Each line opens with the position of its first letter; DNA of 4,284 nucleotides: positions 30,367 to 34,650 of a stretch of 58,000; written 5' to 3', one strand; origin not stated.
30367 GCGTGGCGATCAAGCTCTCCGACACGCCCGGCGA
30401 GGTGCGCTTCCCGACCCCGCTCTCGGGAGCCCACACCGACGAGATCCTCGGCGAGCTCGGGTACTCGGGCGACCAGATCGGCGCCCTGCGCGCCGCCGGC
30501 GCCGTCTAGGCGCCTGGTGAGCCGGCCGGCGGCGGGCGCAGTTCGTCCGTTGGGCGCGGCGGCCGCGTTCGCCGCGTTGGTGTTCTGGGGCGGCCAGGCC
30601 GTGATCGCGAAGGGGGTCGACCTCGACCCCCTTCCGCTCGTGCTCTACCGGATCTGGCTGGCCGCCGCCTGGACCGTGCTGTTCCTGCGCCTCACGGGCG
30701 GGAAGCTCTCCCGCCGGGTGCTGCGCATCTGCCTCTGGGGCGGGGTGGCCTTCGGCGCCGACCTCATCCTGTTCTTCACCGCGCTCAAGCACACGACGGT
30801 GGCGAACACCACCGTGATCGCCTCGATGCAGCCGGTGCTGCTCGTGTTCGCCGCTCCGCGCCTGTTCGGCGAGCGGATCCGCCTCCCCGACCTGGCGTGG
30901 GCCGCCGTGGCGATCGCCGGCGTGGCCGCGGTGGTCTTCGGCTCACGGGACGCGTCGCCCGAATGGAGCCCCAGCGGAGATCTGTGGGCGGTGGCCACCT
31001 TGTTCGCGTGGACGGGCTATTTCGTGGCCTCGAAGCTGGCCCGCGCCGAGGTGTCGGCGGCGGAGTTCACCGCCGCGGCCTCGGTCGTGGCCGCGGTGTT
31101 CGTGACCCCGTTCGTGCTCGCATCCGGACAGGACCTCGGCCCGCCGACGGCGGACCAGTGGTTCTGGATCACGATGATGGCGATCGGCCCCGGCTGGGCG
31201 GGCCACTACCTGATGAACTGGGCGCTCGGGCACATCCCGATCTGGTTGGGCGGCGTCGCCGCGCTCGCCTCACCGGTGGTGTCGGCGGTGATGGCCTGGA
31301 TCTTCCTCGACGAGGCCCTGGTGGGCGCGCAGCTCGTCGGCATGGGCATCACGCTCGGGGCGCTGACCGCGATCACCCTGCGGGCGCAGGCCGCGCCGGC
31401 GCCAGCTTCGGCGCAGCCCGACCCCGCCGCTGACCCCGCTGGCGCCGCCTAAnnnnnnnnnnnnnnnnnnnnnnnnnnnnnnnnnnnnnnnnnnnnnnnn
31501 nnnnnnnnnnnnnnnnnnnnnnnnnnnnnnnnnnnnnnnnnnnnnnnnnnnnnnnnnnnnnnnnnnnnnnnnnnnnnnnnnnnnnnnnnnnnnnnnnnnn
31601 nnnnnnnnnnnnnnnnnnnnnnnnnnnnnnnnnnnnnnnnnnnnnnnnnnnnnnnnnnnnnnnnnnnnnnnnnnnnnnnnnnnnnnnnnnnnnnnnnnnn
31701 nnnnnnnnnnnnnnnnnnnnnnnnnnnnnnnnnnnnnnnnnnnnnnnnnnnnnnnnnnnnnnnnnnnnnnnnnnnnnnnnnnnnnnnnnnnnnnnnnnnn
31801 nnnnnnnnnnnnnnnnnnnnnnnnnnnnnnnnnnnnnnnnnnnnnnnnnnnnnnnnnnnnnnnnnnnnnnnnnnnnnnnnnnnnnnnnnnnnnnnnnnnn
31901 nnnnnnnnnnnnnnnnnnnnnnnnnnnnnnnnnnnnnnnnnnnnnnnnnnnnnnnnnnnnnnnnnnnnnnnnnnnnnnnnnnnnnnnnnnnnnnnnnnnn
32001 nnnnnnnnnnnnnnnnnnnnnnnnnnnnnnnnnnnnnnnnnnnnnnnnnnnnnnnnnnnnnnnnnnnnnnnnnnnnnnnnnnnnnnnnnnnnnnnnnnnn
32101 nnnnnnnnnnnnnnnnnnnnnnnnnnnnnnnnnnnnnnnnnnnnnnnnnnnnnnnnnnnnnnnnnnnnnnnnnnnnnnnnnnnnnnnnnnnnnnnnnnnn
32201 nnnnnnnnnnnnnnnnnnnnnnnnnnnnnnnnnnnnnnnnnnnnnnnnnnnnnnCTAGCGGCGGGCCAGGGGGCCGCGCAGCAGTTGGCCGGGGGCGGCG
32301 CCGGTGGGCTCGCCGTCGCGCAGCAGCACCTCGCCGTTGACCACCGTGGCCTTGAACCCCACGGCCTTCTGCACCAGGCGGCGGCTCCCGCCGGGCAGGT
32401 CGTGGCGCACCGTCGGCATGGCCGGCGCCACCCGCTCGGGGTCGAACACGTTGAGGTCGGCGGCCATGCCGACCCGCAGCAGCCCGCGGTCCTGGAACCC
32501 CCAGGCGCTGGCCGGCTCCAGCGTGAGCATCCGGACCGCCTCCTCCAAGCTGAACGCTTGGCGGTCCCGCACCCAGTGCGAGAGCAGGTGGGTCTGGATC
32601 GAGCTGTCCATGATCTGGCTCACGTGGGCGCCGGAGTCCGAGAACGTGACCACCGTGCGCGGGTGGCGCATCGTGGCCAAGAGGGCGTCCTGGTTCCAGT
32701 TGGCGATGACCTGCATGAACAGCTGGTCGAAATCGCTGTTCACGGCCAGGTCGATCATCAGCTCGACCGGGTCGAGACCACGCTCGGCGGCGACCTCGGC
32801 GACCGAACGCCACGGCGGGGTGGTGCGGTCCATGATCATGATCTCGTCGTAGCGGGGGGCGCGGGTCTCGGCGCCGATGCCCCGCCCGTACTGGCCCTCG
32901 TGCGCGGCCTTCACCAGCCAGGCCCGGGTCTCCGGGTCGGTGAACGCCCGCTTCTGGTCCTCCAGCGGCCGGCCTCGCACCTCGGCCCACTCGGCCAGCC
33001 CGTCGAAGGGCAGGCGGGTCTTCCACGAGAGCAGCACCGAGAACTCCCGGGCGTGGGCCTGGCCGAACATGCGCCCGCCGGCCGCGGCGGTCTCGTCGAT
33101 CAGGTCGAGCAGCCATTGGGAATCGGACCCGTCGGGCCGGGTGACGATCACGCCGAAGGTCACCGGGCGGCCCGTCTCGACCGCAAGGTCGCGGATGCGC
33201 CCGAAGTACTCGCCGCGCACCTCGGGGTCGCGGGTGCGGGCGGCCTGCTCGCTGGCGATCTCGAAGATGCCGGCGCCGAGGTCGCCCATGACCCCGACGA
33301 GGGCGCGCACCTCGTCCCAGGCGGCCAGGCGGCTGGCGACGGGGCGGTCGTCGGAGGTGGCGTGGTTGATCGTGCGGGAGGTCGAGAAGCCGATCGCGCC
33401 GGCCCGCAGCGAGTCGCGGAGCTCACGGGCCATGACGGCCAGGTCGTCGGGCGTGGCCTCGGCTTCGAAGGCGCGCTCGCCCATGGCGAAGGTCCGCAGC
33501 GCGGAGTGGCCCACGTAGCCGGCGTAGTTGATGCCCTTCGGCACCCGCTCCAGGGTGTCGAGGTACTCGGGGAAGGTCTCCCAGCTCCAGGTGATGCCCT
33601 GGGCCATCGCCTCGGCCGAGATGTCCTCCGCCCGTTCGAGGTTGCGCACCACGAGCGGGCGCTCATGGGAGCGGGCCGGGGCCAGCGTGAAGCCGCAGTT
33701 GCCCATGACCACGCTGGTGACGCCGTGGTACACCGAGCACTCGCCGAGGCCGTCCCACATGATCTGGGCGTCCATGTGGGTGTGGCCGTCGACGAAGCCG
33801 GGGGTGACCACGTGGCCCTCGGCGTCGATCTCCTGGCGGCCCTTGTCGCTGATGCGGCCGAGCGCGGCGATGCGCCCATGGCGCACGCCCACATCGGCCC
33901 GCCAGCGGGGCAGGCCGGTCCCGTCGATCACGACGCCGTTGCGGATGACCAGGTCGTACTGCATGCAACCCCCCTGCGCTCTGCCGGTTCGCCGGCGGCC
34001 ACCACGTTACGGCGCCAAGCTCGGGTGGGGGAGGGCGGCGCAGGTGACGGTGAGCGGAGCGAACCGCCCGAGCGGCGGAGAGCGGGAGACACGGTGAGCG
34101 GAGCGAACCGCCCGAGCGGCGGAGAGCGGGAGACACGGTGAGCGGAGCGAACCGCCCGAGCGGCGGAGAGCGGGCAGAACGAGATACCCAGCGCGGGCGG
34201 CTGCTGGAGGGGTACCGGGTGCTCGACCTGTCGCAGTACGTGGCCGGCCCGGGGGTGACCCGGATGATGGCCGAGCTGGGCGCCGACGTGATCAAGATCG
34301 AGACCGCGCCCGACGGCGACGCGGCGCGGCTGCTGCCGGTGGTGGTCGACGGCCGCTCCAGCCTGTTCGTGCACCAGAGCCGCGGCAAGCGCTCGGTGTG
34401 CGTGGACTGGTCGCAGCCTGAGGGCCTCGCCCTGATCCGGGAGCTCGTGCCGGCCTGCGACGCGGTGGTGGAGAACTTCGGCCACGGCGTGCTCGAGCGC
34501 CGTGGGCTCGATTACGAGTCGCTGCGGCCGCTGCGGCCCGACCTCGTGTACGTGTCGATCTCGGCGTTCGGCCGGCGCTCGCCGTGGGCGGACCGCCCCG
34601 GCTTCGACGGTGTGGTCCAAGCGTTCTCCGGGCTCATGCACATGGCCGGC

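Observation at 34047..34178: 44-bp tandem repeat duplicating RBS, start codon and first codons of a CoA-transferase, creating a chain of stop/start-overlapping uORFs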

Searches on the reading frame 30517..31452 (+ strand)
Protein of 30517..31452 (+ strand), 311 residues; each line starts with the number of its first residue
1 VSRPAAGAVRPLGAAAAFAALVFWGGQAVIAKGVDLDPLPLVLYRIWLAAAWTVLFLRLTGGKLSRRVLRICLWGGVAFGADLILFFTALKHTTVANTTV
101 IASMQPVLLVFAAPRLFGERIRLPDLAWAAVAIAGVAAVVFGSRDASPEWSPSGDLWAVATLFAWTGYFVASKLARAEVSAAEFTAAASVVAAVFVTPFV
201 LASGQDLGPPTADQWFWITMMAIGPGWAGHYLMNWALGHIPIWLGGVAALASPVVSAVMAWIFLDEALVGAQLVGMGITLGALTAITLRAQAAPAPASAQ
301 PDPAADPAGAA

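Call 6: search_protein_families(library=pfam, proteins=[window:30517-31452:+])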
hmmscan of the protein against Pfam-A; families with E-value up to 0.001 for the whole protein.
window:30517-31452:+ (311 aa): 1 family
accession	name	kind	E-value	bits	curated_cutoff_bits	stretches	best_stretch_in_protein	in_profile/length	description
PF00892.27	EamA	-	4.1e-30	105.3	28.2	2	153-287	2-134/135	EamA-like transporter family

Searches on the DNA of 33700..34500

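Call 30: search_rna_families(source=window, start=33700, end=34500, threshold=evalue, max_evalue=10)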
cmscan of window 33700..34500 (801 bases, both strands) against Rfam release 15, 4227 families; matches with E-value up to 10: 4.
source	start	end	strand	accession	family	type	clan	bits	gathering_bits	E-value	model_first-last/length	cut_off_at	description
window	33776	33843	+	RF04229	mir-9279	Gene; miRNA;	-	18.8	85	1.7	1-74/74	no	mir-9279 microRNA precursor family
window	33814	33883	+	RF00498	EAV_LTH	Cis-reg; leader;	-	17.8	70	0.27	1-45/45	no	Equine arteritis virus leader TRS hairpin (LTH)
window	34260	34316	+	RF01737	flpD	Cis-reg;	-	14.8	40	4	1-47/47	no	flpD RNA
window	34025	34051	-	RF02044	CDKN2B-AS_2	Gene; lncRNA;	-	13.4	50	4.5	1-46/46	no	CDKN2B antisense RNA 1 convserved region 2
